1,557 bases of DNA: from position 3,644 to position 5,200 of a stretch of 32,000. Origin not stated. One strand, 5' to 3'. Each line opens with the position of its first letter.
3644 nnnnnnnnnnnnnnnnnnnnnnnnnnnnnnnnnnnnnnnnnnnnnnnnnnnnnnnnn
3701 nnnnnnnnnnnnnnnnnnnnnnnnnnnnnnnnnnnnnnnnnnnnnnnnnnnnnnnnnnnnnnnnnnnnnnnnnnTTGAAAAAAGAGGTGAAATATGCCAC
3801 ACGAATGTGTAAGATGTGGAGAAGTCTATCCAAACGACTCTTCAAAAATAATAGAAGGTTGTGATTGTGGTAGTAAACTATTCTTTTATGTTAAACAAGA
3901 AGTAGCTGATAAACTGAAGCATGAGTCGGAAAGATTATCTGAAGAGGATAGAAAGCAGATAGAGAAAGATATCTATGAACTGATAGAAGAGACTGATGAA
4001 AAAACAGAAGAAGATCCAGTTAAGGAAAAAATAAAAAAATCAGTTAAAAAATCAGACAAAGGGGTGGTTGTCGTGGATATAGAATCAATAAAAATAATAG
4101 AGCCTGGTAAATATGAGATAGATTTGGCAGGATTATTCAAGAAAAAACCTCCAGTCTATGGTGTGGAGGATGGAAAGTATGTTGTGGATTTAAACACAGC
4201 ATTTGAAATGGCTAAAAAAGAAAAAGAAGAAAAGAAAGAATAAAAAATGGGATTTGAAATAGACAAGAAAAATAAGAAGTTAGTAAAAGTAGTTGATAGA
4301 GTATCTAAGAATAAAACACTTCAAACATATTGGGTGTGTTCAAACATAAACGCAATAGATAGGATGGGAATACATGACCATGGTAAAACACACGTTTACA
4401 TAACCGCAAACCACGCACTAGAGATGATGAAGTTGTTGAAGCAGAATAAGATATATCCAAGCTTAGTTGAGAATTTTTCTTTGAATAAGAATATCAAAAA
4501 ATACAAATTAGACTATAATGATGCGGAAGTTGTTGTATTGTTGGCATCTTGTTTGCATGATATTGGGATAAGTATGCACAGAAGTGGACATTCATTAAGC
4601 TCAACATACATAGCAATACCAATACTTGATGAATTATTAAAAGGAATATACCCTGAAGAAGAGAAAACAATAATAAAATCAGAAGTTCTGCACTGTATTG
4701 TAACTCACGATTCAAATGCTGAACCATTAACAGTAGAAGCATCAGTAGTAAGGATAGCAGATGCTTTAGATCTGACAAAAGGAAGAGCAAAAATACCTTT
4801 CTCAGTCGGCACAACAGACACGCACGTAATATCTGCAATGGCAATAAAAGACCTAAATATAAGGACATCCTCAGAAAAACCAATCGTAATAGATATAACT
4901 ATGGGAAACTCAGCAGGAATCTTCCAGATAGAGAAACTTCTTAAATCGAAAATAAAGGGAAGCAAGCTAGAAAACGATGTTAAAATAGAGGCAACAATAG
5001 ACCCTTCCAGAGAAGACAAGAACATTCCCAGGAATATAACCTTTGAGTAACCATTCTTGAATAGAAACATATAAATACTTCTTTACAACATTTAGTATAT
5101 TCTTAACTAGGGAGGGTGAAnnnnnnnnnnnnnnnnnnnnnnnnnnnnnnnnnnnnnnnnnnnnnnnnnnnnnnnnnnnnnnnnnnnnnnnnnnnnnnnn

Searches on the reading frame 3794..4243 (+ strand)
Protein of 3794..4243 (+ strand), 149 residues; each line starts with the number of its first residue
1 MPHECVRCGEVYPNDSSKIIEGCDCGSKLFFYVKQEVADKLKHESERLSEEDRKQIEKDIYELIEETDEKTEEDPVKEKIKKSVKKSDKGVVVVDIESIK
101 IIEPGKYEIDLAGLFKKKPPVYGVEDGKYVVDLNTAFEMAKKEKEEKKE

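Call 4: search_protein_families(library=pfam, proteins=[window:3794-4243:+], max_evalue=0.01)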
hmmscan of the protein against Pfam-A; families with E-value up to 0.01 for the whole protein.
window:3794-4243:+ (149 aa): 1 family
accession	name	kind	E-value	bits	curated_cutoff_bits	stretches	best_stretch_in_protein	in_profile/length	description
PF09845.14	OapC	-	2.5e-25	89.7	23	1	2-138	1-132/133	Origin-associated protein OapC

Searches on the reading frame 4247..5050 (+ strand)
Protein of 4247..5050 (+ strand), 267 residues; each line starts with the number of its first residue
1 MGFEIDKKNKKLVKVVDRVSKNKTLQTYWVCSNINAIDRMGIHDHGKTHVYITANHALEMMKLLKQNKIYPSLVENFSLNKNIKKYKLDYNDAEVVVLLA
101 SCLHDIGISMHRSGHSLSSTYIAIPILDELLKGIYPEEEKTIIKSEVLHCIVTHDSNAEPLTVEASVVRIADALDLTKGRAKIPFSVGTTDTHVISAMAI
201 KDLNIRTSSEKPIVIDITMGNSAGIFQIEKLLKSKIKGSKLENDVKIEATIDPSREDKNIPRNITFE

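Call 4: search_protein_families(library=pfam, proteins=[window:4247-5050:+], max_evalue=0.01)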
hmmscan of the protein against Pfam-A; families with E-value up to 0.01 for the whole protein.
window:4247-5050:+ (267 aa): 1 family
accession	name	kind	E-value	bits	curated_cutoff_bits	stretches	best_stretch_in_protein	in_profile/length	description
PF01966.28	HD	-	0.0015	19.3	22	1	72-175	20-114/116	HD domain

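Call 25: search_protein_families(library=ncbifam, proteins=[window:4247-5050:+], max_evalue=0.001)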
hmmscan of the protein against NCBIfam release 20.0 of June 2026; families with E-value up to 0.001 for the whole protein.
window:4247-5050:+ (267 aa): 0 families

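Call 30: search_solved_structures(query=window:4247-5050:+, show_alignments=1, max_evalue=1)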
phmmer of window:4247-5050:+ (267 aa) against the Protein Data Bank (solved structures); distinct sequences matched with E-value up to 1: 5.
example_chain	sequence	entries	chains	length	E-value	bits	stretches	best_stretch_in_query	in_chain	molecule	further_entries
3gw7_A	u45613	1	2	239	0.04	16.7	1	91-176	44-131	Uncharacterized protein yedJ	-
1v5t_A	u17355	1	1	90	0.16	14.7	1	189-249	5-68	8430435I17Rik Protein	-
2lgd_A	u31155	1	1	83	0.26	14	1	201-249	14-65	Ubiquitin-like domain-containing CTD phosphatase 1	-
2m17_A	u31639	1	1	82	0.29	13.8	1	201-249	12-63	Ubiquitin-like domain-containing CTD phosphatase 1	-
2kx3_A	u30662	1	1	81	0.31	13.8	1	202-249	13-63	Ubiquitin-like domain-containing CTD phosphatase 1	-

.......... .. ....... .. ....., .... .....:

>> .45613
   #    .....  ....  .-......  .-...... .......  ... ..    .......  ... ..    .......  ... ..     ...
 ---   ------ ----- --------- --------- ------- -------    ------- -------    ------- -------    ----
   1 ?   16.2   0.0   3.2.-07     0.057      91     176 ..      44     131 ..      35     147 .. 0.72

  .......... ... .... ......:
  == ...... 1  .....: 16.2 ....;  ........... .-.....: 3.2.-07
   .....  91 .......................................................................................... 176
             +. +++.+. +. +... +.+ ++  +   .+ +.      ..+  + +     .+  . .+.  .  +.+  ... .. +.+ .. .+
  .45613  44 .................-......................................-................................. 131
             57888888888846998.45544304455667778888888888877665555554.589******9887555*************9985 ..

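Call 37: find_homologous_proteins(query=window:4247-5050:+)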
Query window:4247-5050:+ (267 aa): 2273 proteins with E <= 0.001 among 3482 candidates; the best 120 are listed.
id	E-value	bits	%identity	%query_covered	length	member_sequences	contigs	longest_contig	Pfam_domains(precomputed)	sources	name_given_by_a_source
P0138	1.2e-168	577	100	100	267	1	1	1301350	-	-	-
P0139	1.1e-124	433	71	100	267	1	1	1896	PF01966.29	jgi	jgi:uncharacterized protein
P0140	1.6e-116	406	73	93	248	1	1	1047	-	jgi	-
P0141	8.7e-109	381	63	100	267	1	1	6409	PF01966.29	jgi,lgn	jgi:hypothetical protein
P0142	3.0e-104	366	64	100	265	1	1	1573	PF01966.29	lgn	-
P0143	1.8e-103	363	63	100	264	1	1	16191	PF01966.29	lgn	-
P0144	3.7e-99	349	59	100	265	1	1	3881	PF01966.29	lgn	-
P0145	1.0e-94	335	58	100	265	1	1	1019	PF01966.29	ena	-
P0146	1.7e-80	288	54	93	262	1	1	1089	PF01966.29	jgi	jgi:metal-dependent HD superfamily phosphatase/phosphodiesterase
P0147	1.5e-76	275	49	99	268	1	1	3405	PF01966.29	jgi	jgi:metal-dependent HD superfamily phosphatase/phosphodiesterase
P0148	4.6e-75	270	52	92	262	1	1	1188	PF01966.29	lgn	-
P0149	1.2e-71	259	51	96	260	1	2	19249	PF01966.29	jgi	jgi:metal-dependent HD superfamily phosphatase/phosphodiesterase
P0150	1.5e-70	256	51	96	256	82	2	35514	PF01966.29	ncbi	-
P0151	3.4e-70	254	50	96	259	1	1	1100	PF01966.29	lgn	-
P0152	5.4e-70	254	50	96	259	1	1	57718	PF01966.29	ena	-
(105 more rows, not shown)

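Call 78: search_protein_families(library=padloc, proteins=[window:4247-5050:+], max_evalue=0.001)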
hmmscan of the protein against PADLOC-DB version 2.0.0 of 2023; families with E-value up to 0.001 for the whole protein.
window:4247-5050:+ (267 aa): 0 families

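Call 100: predict_structure(alignment_id=A5)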
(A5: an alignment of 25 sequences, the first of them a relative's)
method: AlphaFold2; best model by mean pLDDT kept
length: 267 residues; sequences in the alignment: 25
mean_pLDDT: 85.5   pTM: 0.87
mean pLDDT of the five models: 85.5, 85.0, 83.8, 83.2, 82.5
residues with pLDDT >= 90: 149; 70-90: 79; 50-70: 26; < 50: 13
segments of 3 or more residues with pLDDT < 50: 181-193
pLDDT, mean of each block of 10 residues (from residue 1): 92 98 97 82 82 96 94 89 84 98 95 90 97 96 98 89 97 73 43 57 85 87 75 89 90 63 67
secondary structure, 60 per line:
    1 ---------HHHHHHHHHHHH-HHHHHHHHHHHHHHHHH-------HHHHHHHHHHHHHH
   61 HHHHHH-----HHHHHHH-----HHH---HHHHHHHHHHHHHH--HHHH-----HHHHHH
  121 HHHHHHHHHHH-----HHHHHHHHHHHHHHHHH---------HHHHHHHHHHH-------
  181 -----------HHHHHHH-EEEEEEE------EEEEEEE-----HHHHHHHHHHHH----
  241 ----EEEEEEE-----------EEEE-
elements in order: H10-21 H23-39 H47-66 H72-78 H90-103 H106-109 H115-131 H137-153 H163-173 H192-198 E200-206 E213-219 H225-236 E245-251 E263-266

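Call 102: fold_search(model_id=the predicted structure, library=pdb)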
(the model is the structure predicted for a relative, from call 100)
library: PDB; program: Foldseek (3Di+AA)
matches with E <= 10: 405; with E <= 0.001: 0
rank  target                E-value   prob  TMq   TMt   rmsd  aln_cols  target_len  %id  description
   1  3rf0_B                3.0e-03  1.00  0.36  0.46   8.7       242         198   14  Crystal Structure of Exopolyphosphatase from Yersinia pestis (released 2011-04-27)
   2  1u6z_A                1.5e-02  1.00  0.43  0.26   6.5       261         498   12  Structure of an E. coli Exopolyphosphatase: Insight into the processive hydrolysis of polyphosphate and its regulation (released 2005-12-06)
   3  2flo_A                1.7e-02  1.00  0.45  0.27   6.4       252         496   12  Crystal structure of exopolyphosphatase (PPX) from E. coli O157:H7 (released 2006-06-06)
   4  2flo_B                1.8e-02  1.00  0.41  0.24   7.5       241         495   12  Crystal structure of exopolyphosphatase (PPX) from E. coli O157:H7 (released 2006-06-06)
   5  8jgx_A                2.0e-02  1.00  0.40  0.24   8.9       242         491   10  Crystal structure of Acinetobacter baumannii exopolyphosphatase (released 2024-05-15)
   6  6pbz_C                2.2e-02  0.98  0.33  0.21   8.0       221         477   11  Crystal structure of Escherichia coli GppA (released 2019-11-20)
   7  6pc1_B                2.4e-02  0.99  0.38  0.23   8.2       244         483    7  Crystal structure of Helicobacter pylori PPX/GppA (E143A) in complex with ppGpp (released 2019-11-20)
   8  6pbz_A                2.6e-02  0.98  0.33  0.20   8.4       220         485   11  Crystal structure of Escherichia coli GppA (released 2019-11-20)
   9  8xma_A                2.6e-02  0.47  0.21  0.19  21.4       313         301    8  Cryo-EM structure of human ZnT1 WT, in the presence of zinc, determined in an outward-facing conformation (released 2024-10-30)
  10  8jgw_A                3.1e-02  1.00  0.42  0.24   6.1       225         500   14  Crystal structure of Klebsiella pneumoniae exopolyphosphatase (released 2024-05-15)
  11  6pbz_D                4.0e-02  0.97  0.34  0.22   7.2       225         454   11  Crystal structure of Escherichia coli GppA (released 2019-11-20)
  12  2pq7                  4.6e-02  1.00  0.32  0.47   4.5       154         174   17  Crystal structure of predicted HD superfamily hydrolase (104161995) from uncultured Thermotogales bacterium at 1.45 A re (released 2007-05-15)
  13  8jgx_B                4.8e-02  0.99  0.39  0.24   6.8       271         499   11  Crystal structure of Acinetobacter baumannii exopolyphosphatase (released 2024-05-15)
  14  6pc1_D                5.1e-02  0.99  0.38  0.24   8.3       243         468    9  Crystal structure of Helicobacter pylori PPX/GppA (E143A) in complex with ppGpp (released 2019-11-20)
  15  6pc1_A                5.3e-02  0.98  0.38  0.23   8.3       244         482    7  Crystal structure of Helicobacter pylori PPX/GppA (E143A) in complex with ppGpp (released 2019-11-20)
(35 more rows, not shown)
